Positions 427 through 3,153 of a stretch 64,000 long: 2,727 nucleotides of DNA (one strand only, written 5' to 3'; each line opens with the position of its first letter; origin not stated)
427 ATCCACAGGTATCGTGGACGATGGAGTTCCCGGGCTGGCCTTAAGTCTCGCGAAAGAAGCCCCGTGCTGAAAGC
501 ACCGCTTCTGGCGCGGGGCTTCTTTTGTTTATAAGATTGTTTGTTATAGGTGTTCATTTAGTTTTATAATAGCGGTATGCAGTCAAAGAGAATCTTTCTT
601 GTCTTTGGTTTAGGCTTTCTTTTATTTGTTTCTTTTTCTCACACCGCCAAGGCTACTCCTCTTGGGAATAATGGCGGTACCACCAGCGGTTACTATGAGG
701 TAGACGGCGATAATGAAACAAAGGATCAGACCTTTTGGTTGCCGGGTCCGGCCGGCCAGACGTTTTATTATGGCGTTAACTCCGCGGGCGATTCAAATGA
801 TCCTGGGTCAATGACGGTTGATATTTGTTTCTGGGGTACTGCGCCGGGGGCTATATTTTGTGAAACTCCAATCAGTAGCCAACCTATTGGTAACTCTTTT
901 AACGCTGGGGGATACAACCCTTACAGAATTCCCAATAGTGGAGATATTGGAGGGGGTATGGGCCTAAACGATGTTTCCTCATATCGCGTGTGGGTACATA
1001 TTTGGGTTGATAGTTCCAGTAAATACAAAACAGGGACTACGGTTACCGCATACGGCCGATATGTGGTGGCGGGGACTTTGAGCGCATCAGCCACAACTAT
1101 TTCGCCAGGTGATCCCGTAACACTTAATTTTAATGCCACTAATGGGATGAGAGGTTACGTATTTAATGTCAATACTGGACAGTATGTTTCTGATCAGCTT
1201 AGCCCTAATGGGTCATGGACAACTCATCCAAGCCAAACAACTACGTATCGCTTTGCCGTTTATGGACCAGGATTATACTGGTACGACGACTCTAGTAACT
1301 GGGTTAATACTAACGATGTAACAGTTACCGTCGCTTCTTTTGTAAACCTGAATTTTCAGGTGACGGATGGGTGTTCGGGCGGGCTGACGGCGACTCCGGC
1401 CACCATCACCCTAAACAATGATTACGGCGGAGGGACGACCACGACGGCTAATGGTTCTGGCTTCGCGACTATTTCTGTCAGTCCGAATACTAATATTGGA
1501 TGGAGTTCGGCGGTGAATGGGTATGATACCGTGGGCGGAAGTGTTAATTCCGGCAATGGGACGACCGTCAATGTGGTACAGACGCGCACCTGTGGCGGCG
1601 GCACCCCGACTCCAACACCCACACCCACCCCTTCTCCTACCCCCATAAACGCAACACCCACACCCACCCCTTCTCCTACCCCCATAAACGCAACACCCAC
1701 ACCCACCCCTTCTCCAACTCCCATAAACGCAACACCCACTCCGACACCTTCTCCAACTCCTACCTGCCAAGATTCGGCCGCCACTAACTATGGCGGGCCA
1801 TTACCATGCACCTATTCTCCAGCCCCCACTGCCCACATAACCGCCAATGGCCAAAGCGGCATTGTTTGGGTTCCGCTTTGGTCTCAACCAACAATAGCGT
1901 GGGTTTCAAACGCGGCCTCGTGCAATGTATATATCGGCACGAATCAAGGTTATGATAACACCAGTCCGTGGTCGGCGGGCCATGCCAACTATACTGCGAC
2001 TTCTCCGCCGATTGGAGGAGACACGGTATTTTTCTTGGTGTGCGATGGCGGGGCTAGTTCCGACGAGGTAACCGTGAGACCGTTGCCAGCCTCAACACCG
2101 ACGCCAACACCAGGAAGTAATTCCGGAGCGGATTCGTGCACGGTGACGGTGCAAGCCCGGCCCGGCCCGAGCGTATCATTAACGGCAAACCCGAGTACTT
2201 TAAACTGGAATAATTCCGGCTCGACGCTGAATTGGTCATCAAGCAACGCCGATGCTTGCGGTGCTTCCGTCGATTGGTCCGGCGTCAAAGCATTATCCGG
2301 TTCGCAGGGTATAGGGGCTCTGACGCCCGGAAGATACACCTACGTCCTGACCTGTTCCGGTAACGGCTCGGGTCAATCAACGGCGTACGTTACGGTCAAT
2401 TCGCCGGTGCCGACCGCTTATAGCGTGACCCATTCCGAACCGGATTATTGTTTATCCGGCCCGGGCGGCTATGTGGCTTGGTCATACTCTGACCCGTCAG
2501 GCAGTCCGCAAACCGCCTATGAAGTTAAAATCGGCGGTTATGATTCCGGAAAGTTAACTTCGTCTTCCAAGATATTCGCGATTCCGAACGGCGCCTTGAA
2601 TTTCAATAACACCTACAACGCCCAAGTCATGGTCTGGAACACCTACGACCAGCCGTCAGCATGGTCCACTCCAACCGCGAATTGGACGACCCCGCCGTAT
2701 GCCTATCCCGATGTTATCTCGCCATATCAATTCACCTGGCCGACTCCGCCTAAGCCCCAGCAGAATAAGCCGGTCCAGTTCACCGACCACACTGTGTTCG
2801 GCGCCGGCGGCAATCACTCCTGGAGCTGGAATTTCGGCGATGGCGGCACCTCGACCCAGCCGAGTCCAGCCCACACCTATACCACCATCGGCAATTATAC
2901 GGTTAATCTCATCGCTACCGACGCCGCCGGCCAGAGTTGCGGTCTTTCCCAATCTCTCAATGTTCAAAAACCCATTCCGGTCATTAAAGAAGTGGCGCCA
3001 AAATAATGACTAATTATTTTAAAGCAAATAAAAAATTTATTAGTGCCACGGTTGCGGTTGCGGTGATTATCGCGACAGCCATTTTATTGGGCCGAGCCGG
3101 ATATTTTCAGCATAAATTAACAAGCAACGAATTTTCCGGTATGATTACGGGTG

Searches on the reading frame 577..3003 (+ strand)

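Call 78: search_protein_families(library=pfam, proteins=[window:577-3003:+], max_evalue=0.00001)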
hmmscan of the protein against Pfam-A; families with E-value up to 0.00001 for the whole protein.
window:577-3003:+ (809 aa): 3 families
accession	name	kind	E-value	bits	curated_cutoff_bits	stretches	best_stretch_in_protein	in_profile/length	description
PF18911.6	PKD_4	-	4.2e-16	59.2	27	1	730-796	17-83/85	PKD domain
PF00801.26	PKD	-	5.5e-13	49.2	23.5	1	728-787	12-72/80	PKD domain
PF25788.1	Ig_Rha78A_N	-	9.5e-07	29.5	27.4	1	634-700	23-97/105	Rha78A-like, N-terminal immunoglobulin domain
